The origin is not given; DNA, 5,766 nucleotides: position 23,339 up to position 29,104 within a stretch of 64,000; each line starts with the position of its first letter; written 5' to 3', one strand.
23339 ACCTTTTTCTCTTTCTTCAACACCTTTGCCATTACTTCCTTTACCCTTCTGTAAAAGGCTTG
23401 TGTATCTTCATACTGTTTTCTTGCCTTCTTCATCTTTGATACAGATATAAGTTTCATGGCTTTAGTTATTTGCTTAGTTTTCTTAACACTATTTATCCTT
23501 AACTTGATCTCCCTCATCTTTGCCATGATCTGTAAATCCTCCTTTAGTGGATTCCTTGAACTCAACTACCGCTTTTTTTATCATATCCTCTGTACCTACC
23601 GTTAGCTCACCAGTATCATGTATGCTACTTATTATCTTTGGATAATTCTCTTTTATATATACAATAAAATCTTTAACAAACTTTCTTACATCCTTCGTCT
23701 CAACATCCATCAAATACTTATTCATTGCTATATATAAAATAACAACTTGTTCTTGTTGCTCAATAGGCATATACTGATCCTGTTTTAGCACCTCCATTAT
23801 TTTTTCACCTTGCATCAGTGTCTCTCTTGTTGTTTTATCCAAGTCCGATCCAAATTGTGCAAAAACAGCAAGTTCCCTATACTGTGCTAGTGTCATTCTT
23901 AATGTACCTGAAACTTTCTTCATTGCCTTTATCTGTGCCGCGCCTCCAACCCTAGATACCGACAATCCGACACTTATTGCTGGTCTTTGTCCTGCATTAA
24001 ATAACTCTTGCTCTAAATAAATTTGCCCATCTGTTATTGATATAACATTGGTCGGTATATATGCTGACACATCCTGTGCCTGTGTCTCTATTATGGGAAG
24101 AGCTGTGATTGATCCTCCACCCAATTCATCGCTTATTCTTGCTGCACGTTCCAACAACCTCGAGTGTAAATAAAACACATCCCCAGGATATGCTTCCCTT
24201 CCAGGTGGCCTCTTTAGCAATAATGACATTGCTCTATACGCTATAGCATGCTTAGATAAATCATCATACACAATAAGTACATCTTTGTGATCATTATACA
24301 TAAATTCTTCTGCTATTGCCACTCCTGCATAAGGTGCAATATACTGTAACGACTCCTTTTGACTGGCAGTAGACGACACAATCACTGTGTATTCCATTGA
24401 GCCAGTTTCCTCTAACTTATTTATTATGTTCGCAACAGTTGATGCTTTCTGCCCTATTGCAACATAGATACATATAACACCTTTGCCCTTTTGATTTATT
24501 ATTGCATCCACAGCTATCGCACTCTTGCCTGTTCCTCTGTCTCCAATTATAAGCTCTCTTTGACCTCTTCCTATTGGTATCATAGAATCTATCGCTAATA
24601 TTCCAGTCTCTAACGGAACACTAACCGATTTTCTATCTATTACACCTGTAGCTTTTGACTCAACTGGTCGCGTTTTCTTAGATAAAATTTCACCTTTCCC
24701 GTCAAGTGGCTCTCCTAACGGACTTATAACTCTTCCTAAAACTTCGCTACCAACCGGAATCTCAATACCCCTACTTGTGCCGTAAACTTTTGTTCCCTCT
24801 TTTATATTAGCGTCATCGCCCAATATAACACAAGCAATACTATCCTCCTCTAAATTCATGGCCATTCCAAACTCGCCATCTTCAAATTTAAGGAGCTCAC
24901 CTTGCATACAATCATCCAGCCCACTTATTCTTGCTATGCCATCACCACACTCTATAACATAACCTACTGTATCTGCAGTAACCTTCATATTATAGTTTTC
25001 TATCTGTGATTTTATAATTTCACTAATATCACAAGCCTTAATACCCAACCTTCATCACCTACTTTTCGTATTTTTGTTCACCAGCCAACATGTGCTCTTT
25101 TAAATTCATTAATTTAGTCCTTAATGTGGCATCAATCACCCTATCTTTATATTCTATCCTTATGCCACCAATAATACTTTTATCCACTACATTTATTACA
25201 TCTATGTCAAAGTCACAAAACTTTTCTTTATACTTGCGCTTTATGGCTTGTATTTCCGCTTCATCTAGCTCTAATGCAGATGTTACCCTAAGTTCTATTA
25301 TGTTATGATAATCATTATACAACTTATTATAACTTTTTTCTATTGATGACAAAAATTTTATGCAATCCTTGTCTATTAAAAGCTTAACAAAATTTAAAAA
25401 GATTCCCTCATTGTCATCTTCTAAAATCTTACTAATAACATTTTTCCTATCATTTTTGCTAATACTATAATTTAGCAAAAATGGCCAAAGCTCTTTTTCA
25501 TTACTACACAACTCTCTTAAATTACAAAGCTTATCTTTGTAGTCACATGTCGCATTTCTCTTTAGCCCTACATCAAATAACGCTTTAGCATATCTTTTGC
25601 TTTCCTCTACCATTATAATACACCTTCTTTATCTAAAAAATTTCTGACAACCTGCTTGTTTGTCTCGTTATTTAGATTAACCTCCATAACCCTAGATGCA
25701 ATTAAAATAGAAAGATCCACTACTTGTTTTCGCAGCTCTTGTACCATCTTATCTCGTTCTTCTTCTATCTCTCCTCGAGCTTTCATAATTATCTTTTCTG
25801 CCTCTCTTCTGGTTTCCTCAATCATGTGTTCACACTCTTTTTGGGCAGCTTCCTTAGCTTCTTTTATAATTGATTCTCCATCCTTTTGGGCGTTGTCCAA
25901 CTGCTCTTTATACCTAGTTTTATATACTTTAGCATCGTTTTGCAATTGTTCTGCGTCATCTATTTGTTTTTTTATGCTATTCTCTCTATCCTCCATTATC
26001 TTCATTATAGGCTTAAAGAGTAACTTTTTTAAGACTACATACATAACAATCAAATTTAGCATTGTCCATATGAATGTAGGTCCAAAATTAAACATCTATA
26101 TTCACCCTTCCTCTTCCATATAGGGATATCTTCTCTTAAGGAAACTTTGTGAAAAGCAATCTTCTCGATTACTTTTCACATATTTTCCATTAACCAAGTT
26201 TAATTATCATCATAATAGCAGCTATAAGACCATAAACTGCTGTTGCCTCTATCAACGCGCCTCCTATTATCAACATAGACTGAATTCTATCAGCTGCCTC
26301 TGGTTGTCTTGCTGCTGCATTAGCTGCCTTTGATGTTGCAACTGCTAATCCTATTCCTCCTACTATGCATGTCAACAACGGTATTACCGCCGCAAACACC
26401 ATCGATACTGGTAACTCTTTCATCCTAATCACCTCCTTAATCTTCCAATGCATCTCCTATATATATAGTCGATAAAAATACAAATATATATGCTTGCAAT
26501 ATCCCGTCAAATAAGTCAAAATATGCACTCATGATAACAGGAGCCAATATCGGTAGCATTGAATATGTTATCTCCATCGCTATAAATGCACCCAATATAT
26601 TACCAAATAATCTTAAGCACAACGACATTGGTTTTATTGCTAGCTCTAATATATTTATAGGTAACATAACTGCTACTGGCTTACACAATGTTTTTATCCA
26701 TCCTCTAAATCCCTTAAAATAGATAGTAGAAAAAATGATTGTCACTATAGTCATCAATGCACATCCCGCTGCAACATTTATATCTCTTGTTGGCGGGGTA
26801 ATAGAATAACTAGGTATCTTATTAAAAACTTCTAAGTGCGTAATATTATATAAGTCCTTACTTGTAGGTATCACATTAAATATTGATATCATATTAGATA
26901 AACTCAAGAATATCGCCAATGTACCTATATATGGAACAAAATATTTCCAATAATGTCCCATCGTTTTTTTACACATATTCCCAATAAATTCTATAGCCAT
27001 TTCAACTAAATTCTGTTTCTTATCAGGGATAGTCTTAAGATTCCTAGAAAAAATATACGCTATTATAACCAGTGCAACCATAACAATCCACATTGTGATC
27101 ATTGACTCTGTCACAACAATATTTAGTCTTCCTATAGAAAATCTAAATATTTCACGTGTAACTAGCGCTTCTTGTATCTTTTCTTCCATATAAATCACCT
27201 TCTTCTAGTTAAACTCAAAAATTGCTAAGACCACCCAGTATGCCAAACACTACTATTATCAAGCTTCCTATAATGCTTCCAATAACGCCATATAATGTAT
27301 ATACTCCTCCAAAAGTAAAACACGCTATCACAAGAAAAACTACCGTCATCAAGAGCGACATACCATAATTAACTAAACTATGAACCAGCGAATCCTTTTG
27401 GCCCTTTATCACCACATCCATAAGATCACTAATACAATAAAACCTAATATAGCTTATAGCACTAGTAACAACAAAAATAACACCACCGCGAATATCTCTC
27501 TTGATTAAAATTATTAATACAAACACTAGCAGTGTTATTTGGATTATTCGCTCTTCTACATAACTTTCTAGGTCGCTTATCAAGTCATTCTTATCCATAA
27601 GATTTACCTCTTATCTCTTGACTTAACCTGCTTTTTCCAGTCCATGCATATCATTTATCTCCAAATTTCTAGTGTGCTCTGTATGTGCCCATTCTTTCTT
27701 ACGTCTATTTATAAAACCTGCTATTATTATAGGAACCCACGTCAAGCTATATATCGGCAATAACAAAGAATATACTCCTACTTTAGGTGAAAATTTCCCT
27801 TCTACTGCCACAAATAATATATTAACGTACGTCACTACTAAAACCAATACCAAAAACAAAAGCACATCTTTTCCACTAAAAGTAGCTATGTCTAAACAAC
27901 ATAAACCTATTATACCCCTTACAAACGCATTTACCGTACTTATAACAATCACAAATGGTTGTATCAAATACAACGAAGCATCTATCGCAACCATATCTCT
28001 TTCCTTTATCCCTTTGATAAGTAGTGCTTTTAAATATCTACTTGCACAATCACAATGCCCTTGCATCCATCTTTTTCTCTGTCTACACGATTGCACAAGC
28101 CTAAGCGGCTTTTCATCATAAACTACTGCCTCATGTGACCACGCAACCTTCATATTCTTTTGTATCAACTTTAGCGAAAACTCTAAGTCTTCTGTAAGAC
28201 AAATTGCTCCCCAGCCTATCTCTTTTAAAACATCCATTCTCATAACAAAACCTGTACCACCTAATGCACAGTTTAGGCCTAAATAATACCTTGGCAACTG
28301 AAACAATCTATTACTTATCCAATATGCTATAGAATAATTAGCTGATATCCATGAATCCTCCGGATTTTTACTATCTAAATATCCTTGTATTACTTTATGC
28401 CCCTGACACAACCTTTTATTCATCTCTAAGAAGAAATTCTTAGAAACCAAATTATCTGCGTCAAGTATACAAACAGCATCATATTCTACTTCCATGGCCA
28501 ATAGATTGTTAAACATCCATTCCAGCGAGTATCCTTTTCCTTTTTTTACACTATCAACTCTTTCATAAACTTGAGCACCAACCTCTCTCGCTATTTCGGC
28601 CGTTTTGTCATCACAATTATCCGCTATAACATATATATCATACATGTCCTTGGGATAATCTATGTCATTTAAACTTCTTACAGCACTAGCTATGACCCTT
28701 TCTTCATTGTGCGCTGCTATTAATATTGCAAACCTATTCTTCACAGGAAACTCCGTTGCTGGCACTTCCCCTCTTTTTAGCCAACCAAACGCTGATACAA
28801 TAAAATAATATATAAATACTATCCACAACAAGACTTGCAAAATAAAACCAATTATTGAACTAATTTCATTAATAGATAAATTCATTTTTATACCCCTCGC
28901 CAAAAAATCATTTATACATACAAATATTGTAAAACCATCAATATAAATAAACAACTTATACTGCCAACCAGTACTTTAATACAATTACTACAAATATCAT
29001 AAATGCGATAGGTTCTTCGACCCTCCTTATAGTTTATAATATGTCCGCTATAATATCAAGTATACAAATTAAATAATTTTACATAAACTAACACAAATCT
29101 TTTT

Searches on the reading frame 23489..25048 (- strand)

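Call 48: search_protein_families(library=pfam, proteins=[window:23489-25048:-], max_evalue=0.00001)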
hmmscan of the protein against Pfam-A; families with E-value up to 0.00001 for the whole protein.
window:23489-25048:- (519 aa): 3 families
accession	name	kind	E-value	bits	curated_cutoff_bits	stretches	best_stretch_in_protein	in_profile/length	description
PF00006.31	ATP-synt_ab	-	6.7e-81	271.4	29.5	1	149-365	1-213/213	ATP synthase alpha/beta family, nucleotide-binding domain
PF00306.32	ATP-synt_ab_C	-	1.6e-45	154.9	27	1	372-497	1-126/126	ATP synthase alpha/beta chain, C terminal domain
PF02874.29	ATP-synt_ab_N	-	8.9e-14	52.2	20.9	1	28-91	5-68/69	ATP synthase alpha/beta family, beta-barrel domain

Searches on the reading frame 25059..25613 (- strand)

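Call 48: search_protein_families(library=pfam, proteins=[window:25059-25613:-], max_evalue=0.00001)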
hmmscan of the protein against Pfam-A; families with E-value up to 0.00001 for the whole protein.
window:25059-25613:- (184 aa): 1 family
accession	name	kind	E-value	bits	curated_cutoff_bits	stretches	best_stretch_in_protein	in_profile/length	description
PF00213.23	OSCP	-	1e-41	143.3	22.3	1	6-175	3-172/172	ATP synthase delta (OSCP) subunit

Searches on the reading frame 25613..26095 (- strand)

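Call 48: search_protein_families(library=pfam, proteins=[window:25613-26095:-], max_evalue=0.00001)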
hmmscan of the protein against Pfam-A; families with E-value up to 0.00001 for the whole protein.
window:25613-26095:- (160 aa): 1 family
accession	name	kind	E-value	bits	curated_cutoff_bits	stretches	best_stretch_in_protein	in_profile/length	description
PF00430.23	ATP-synt_B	-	8.1e-32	110.5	28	1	7-137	1-131/132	ATP synthase B/B' CF(0)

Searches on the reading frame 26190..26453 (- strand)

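Call 48: search_protein_families(library=pfam, proteins=[window:26190-26453:-], max_evalue=0.00001)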
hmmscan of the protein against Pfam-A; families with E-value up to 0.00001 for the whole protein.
window:26190-26453:- (87 aa): 1 family
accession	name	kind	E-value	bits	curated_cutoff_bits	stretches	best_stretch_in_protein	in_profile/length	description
PF00137.26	ATP-synt_C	-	7.6e-12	45.7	24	1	20-82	1-60/60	ATP synthase subunit C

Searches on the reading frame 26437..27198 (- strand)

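Call 48: search_protein_families(library=pfam, proteins=[window:26437-27198:-], max_evalue=0.00001)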
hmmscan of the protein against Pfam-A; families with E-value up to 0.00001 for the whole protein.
window:26437-27198:- (253 aa): 1 family
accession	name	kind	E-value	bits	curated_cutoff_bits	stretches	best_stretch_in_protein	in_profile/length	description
PF00119.25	ATP-synt_A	-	3e-43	148.6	33.9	1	33-247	1-216/217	ATP synthase A chain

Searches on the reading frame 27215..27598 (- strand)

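Call 41: search_protein_families(library=pfam, proteins=[window:27215-27598:-], max_evalue=0.00001)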
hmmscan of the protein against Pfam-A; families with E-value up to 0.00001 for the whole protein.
window:27215-27598:- (127 aa): 0 families

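Call 68: search_protein_families(library=pfam, proteins=[window:27215-27598:-], max_evalue=0.01)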
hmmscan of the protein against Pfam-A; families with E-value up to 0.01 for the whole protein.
window:27215-27598:- (127 aa): 2 families
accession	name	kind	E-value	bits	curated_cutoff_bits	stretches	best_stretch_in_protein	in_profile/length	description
PF10852.13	DUF2651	-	0.0042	18.1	25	1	68-115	22-69/73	Protein of unknown function (DUF2651)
PF03553.21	Na_H_antiporter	-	0.0087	15.8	23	0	46-114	125-191/303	Na+/H+ antiporter family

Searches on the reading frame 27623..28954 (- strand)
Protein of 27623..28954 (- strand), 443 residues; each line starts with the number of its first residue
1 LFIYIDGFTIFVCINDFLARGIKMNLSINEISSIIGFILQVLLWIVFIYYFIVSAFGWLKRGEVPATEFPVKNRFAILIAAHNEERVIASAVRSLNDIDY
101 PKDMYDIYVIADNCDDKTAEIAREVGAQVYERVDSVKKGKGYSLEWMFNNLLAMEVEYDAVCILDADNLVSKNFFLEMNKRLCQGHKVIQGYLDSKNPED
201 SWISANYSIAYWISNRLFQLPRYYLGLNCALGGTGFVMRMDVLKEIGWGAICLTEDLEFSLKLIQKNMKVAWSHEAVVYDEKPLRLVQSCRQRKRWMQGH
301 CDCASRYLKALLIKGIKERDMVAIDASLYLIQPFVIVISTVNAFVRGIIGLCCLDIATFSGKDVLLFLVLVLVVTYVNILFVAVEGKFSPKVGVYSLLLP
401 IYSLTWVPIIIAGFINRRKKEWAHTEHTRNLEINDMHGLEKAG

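Call 41: search_protein_families(library=pfam, proteins=[window:27623-28954:-], max_evalue=0.00001)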
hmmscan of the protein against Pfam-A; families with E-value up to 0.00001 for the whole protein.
window:27623-28954:- (443 aa): 4 families
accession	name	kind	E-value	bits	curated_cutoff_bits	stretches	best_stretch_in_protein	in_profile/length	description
PF13641.12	Glyco_tranf_2_3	-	1.8e-28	100.6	27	1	74-299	2-230/230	Glycosyltransferase like family 2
PF13632.12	Glyco_trans_2_3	-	4.6e-21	76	27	1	161-362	2-179/198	Glycosyl transferase family group 2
PF00535.33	Glycos_transf_2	-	1.3e-12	48.4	23.3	1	77-246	2-167/168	Glycosyl transferase family 2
PF13506.12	Glyco_transf_21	-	7.6e-06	25.9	21.7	0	150-296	21-172/174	Glycosyl transferase family 21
